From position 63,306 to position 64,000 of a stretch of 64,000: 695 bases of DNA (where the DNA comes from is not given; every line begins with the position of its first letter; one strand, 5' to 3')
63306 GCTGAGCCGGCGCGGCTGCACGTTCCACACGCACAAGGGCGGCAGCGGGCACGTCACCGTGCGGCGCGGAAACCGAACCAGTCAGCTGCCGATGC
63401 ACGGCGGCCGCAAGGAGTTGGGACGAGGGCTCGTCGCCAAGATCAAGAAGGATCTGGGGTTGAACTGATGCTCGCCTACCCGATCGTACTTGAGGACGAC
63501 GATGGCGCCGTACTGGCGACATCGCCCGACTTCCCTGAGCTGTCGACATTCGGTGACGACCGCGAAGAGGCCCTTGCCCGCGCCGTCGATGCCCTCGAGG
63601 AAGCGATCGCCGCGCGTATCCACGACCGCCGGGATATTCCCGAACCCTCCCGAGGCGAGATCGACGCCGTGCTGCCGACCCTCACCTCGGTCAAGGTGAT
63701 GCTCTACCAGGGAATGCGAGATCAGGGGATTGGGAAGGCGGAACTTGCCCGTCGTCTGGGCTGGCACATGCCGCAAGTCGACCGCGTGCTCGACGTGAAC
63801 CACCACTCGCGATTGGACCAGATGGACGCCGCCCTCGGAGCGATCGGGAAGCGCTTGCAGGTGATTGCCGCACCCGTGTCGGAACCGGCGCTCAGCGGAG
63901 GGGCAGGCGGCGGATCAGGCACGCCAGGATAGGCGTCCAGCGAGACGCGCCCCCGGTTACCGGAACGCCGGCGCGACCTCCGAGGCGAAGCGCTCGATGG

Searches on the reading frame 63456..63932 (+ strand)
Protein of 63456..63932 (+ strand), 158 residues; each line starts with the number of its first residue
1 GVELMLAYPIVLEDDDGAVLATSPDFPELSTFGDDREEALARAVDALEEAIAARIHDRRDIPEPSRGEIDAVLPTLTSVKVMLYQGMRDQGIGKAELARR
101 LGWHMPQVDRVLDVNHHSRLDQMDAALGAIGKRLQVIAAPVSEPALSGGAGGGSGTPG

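Call 53: search_protein_families(library=pfam, proteins=[window:63456-63932:+], max_evalue=0.001)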
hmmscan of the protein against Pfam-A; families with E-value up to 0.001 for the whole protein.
window:63456-63932:+ (158 aa): 1 family
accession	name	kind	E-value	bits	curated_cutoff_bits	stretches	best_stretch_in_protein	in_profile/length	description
PF15919.11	HicB_lk_antitox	-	1.4e-05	25.7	27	1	8-66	1-60/123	HicB_like antitoxin of bacterial toxin-antitoxin system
